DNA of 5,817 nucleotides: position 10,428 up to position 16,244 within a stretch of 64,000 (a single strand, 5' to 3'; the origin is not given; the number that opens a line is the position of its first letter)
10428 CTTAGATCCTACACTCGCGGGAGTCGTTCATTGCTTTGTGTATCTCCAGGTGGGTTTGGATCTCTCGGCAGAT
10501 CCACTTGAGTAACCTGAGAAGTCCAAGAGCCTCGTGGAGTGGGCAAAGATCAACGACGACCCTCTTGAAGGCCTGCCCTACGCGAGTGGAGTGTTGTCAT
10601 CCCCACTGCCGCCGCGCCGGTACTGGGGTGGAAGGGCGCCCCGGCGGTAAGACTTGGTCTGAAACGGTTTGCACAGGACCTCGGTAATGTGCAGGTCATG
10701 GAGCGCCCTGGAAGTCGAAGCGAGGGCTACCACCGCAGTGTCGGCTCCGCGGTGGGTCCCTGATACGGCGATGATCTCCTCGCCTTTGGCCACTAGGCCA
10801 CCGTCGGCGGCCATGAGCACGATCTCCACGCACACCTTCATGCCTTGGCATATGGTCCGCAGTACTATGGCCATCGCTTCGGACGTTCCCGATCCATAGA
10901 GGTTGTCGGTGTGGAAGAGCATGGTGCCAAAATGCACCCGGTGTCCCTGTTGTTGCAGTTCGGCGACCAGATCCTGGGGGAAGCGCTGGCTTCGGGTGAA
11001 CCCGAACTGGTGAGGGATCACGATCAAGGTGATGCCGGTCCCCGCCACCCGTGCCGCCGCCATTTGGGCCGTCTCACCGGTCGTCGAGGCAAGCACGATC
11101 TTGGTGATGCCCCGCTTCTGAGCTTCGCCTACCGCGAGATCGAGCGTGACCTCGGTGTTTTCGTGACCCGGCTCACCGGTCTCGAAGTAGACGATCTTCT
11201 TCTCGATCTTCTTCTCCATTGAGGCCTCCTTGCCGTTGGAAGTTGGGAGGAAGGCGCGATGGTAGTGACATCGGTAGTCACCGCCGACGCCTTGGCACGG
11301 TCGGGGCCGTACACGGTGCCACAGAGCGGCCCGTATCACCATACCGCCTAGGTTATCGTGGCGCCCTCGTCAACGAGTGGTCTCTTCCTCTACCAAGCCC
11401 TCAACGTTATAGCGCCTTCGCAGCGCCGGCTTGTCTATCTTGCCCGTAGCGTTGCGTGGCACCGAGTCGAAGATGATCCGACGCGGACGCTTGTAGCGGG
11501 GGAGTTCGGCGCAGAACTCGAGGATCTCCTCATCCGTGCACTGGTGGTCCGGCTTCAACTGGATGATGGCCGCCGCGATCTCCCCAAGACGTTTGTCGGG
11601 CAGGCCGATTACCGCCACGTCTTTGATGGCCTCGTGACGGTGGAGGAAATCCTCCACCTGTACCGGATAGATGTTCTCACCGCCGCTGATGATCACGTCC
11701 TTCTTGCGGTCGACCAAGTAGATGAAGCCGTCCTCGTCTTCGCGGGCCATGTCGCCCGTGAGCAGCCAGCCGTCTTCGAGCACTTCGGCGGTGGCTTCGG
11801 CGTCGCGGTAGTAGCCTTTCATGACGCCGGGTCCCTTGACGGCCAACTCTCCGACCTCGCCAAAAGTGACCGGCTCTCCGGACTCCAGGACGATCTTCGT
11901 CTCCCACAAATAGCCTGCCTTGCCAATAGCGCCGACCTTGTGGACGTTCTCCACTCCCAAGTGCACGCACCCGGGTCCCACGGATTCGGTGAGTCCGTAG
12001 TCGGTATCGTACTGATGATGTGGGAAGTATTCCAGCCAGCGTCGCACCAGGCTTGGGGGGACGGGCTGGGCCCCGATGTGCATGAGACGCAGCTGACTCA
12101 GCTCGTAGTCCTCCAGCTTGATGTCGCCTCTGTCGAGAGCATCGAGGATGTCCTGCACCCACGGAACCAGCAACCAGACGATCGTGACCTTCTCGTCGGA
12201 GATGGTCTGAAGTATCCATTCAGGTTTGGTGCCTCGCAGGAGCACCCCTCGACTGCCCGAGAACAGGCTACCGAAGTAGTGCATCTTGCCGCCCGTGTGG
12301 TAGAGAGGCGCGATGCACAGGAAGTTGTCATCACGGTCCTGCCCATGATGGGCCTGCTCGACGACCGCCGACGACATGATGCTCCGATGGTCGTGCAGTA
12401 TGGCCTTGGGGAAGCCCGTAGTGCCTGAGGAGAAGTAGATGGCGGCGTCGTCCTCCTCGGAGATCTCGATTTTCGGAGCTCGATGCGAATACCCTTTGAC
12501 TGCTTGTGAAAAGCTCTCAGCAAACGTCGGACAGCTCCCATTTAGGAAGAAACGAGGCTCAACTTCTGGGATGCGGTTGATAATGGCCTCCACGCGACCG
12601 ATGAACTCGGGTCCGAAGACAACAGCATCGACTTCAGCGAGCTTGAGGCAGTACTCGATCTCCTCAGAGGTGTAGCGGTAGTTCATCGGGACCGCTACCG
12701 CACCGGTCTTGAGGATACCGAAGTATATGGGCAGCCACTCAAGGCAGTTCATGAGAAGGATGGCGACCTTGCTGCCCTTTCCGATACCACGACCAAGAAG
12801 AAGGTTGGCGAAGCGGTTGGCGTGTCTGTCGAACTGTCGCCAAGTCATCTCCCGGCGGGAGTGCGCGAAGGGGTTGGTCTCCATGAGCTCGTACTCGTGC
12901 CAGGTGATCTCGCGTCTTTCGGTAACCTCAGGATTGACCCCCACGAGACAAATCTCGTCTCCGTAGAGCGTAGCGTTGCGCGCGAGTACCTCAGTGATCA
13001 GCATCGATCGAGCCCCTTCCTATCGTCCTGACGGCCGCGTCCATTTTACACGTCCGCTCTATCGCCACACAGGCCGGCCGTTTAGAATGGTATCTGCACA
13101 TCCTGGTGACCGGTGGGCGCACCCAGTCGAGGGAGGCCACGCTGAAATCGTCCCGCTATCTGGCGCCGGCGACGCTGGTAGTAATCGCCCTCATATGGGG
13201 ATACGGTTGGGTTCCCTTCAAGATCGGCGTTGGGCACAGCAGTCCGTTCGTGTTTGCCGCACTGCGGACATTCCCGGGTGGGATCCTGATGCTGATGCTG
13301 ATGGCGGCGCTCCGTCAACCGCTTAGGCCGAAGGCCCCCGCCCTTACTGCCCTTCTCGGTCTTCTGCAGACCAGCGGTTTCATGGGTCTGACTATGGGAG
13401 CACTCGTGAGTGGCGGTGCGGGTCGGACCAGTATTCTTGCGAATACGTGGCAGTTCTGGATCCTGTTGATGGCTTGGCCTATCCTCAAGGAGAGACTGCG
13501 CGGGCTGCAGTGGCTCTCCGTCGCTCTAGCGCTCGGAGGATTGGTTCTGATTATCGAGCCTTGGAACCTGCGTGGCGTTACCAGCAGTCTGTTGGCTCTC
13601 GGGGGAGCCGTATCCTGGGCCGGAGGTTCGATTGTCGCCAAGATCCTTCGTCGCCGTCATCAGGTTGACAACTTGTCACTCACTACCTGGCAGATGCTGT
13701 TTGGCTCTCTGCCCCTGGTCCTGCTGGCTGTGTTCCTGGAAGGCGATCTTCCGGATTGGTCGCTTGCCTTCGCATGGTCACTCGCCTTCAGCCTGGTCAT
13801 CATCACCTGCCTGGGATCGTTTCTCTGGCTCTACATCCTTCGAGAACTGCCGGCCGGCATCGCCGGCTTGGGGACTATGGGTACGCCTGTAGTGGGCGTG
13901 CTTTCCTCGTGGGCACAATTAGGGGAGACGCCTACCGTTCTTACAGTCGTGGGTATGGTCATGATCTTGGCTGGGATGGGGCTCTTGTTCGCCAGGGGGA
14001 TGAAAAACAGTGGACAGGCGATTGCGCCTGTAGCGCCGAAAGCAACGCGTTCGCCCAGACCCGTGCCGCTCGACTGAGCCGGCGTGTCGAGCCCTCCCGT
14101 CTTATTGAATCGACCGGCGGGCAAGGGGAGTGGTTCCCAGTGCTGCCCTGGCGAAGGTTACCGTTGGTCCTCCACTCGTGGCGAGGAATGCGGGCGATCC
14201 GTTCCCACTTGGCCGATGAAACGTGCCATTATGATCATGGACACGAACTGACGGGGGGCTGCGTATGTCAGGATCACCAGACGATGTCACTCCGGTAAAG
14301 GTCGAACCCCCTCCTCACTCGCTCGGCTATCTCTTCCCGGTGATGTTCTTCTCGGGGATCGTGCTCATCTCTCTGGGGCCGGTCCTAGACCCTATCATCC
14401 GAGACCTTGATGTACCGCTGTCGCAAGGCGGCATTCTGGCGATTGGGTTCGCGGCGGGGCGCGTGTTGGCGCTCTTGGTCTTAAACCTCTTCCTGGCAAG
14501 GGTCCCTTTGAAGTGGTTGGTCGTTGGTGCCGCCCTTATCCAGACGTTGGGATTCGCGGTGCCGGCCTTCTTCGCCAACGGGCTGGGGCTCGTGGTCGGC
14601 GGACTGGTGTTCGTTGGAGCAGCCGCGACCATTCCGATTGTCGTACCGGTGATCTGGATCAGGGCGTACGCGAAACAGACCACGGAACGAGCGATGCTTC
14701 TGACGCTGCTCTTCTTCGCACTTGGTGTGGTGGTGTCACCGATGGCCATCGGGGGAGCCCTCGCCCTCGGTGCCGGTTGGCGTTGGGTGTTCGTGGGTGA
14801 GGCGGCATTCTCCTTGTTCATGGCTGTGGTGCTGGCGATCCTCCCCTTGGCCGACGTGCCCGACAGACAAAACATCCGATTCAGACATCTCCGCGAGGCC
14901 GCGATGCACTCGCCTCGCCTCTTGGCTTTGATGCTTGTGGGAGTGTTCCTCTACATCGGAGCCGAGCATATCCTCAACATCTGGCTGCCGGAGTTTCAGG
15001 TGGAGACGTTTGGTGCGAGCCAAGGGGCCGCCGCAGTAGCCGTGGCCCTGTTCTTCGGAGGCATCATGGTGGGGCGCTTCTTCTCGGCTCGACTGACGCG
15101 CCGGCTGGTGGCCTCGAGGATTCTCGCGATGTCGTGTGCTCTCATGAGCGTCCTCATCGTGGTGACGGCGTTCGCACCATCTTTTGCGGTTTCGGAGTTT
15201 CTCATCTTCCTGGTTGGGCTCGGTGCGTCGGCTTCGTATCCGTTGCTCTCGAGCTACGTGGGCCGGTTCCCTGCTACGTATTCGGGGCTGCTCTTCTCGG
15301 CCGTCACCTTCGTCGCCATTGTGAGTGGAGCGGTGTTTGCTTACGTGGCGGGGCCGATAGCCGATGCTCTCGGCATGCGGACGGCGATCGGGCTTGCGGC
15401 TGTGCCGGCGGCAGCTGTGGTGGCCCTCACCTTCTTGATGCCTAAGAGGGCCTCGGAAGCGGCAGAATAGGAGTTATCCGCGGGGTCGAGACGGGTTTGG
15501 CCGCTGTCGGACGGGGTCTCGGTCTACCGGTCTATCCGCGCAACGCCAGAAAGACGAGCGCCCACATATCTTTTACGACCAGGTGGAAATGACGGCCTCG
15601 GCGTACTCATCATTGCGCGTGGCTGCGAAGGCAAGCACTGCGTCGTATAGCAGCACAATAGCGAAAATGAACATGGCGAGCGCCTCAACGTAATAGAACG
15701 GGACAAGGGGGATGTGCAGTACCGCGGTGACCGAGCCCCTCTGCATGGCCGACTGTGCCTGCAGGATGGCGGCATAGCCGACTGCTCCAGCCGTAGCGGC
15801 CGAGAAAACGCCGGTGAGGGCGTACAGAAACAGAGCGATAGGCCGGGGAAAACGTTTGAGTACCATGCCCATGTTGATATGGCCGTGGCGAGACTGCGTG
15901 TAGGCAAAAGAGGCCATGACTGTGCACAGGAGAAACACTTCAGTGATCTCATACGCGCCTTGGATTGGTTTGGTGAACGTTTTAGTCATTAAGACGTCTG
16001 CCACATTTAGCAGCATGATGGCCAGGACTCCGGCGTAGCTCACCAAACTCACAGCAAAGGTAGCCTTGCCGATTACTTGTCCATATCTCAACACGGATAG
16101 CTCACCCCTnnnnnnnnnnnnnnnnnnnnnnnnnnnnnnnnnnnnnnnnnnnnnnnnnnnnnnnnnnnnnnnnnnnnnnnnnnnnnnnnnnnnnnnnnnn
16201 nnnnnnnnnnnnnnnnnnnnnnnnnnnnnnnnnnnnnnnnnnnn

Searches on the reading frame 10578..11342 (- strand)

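Call 37: search_protein_families(library=pfam, proteins=[window:10578-11342:-], max_evalue=0.00001)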
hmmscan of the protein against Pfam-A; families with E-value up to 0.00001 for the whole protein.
window:10578-11342:- (254 aa): 1 family
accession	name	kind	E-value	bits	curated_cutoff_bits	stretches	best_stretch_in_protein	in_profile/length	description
PF02887.21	PK_C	-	2.7e-07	31.1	28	1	66-205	3-113/114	Pyruvate kinase, alpha/beta domain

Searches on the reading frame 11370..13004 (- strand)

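Call 37: search_protein_families(library=pfam, proteins=[window:11370-13004:-], max_evalue=0.00001)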
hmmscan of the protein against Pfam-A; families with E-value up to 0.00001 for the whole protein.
window:11370-13004:- (544 aa): 2 families
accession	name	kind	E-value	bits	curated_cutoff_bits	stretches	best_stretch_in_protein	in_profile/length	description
PF00501.34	AMP-binding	-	1.8e-75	254.6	29.9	1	49-399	18-384/384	AMP-binding enzyme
PF13193.12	AMP-binding_C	-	5e-13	50.2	24.5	1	449-522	1-76/76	AMP-binding enzyme C-terminal domain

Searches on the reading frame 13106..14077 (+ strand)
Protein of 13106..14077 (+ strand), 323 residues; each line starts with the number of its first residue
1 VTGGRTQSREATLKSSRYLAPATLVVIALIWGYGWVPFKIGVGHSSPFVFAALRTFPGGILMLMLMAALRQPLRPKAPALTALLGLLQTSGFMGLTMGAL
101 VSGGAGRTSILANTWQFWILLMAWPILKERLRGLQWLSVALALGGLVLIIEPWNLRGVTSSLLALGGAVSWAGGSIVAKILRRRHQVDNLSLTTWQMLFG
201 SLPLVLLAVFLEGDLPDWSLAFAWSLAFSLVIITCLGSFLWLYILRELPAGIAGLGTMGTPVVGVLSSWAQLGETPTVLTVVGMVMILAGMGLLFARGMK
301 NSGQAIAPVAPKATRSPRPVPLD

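Call 37: search_protein_families(library=pfam, proteins=[window:13106-14077:+], max_evalue=0.00001)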
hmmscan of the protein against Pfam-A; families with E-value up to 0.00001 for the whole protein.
window:13106-14077:+ (323 aa): 1 family
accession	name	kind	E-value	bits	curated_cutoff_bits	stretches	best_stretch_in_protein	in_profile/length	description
PF00892.27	EamA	-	1.5e-36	126.1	28.2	2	161-295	4-134/135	EamA-like transporter family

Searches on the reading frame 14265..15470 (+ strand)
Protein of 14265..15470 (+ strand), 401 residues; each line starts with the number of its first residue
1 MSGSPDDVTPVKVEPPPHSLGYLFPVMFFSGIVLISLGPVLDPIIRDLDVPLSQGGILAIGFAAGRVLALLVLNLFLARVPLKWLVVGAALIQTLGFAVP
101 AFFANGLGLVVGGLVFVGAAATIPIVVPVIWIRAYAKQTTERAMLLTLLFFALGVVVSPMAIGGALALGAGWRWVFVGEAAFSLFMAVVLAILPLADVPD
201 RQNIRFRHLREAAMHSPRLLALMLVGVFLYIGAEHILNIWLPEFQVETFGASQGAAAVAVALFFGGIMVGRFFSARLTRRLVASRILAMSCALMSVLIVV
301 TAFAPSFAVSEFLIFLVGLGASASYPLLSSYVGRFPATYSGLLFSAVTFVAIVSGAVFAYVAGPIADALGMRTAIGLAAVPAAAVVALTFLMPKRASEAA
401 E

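Call 37: search_protein_families(library=pfam, proteins=[window:14265-15470:+], max_evalue=0.00001)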
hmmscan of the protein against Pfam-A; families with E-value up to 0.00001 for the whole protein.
window:14265-15470:+ (401 aa): 1 family
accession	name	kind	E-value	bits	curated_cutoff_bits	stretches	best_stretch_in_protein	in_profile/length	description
PF07690.21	MFS_1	-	5.5e-33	114.8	33.4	2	23-352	1-344/347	Major Facilitator Superfamily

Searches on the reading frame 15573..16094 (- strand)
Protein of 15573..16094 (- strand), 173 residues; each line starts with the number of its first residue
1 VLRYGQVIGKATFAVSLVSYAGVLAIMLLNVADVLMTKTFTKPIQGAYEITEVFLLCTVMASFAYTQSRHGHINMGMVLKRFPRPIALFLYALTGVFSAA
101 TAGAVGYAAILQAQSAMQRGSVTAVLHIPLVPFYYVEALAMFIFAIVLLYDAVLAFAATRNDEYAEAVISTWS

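Call 37: search_protein_families(library=pfam, proteins=[window:15573-16094:-], max_evalue=0.00001)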
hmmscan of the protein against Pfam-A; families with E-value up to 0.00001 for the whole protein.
window:15573-16094:- (173 aa): 1 family
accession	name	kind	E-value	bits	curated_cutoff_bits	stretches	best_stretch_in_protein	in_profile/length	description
PF04290.18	DctQ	-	1.4e-16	61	28.3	1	26-156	1-130/132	Tripartite ATP-independent periplasmic transporters, DctQ component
